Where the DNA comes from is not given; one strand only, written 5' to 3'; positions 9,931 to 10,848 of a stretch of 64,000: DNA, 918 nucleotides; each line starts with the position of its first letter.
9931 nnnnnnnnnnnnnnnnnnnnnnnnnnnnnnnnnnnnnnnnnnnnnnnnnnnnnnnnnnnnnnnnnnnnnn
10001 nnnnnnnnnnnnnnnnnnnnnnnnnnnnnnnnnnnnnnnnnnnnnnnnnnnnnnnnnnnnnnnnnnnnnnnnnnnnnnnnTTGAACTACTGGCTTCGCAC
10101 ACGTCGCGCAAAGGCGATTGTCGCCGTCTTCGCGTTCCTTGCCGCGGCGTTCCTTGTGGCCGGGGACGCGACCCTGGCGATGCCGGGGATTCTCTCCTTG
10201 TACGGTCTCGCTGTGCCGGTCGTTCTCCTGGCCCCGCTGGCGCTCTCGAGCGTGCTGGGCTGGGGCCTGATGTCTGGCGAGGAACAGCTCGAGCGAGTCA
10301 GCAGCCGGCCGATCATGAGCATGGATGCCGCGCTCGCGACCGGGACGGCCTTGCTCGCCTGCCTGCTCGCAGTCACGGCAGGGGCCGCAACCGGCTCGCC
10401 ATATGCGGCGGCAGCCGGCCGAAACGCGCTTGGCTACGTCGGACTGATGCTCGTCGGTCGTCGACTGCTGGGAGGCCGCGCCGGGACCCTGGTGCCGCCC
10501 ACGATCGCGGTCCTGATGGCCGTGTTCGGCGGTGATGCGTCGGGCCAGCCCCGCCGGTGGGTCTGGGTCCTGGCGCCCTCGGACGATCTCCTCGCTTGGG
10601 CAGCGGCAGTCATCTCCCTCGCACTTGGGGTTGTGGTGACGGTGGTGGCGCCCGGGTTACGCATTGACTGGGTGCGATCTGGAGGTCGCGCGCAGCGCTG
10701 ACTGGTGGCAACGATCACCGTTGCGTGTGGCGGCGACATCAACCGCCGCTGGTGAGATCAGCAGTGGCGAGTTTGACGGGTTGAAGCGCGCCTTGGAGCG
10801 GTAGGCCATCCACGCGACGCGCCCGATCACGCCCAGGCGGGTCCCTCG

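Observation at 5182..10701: TCS, small secreted protein and ABC transporter module with an in-frame TAG in the ATPase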

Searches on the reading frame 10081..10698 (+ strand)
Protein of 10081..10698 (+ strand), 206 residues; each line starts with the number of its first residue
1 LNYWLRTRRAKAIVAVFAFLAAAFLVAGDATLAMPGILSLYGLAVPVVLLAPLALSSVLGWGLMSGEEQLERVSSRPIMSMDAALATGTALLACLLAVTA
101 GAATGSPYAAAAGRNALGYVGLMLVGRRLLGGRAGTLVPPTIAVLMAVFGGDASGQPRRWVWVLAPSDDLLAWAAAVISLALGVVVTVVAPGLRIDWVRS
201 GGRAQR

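Call 7: search_protein_families(library=pfam, proteins=[window:10081-10698:+], max_evalue=0.01)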
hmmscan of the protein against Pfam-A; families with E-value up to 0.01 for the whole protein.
window:10081-10698:+ (206 aa): 0 families

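Call 14: search_protein_families(library=ncbifam, proteins=[window:10081-10698:+], max_evalue=0.01)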
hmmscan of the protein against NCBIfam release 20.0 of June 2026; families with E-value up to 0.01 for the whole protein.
window:10081-10698:+ (206 aa): 0 families

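Call 15: search_protein_families(library=padloc, proteins=[window:10081-10698:+], max_evalue=0.01)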
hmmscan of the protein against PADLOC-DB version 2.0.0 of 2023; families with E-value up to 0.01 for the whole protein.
window:10081-10698:+ (206 aa): 0 families

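Call 50: search_protein_families(library=pfam, alignment_id=A4, max_evalue=10)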
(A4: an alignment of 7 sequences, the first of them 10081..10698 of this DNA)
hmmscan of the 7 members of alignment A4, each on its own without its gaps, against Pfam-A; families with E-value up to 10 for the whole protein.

A. member 1, window:10081-10698:+ (206 aa): 1 family
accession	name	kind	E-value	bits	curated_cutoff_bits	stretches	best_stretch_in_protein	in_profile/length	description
PF19733.4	DUF6223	-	0.041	14.6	27.4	1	132-192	2-62/98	Family of unknown function (DUF6223)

B. families by the number of members that match (of 7 scanned): 3 families
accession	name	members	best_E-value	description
PF19733.4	DUF6223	2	0.041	Family of unknown function (DUF6223)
PF21735.3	RtxA_C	1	0.18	C-terminal repeat from RTX toxins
PF19949.4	DUF6411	1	0.49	Family of unknown function (DUF6411)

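Call 91: search_solved_structures(query=A4, max_evalue=10)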
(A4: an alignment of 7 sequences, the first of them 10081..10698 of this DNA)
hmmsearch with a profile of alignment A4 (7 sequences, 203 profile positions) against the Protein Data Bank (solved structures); distinct sequences matched with E-value up to 10: 14.
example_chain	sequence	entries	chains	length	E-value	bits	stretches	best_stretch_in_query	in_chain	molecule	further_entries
8tp7_D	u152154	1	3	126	0.014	18.5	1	140-174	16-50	Heavy chain of monoclonal antibody 4-1-1G03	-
8zht_B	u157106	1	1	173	0.18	14.8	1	109-151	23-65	Tetratricopeptide repeat protein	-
7ps6_H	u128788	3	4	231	0.25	14.4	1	141-174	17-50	Beta-54 Fab heavy chain | Beta-54 heavy chain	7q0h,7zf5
6qd8_H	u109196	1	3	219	0.33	14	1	141-174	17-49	Heavy chain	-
7k76_A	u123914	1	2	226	0.63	13.1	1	141-177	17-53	Heavy chain of MAD2-6 IgG Fab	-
6wyt_H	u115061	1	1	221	0.68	13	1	141-174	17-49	MuSK1B heavy chain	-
8eoo_A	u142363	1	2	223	0.74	12.9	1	140-174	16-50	WRAIR-2151 antibody Fab heavy chain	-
7n4m_H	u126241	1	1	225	0.74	12.9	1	140-174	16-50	WRAIR-2151 antibody Fab heavy chain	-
7k75_A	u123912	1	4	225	0.76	12.8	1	141-177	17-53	Heavy chain of MAD2-6 IgA Fab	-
8vur_H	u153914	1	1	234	0.9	12.6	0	140-174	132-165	003-102 Heavy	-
9pdy_D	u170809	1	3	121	0.91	12.6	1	140-174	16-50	MPV510 Fab heavy chain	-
6b0h_B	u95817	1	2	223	1.2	12.2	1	141-174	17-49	1262 antibody, heavy chain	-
9o8m_A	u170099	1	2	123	1.3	12.1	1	141-174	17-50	Antibody Ab1983 Heavy Chain variable fragment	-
6dfh_H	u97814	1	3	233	5.7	9.9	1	141-174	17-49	germline-reverted BG18 fragment antigen binding heavy chain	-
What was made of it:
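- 10081..10701 (+): Membrane subunit 2, 206 aa, probably about 6 TM. The TTG start overlaps the upstream stop (TTGA); an alternative TTG at 10048 was called in the Logan annotation. No Pfam or PDB match (calls 50, 91).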
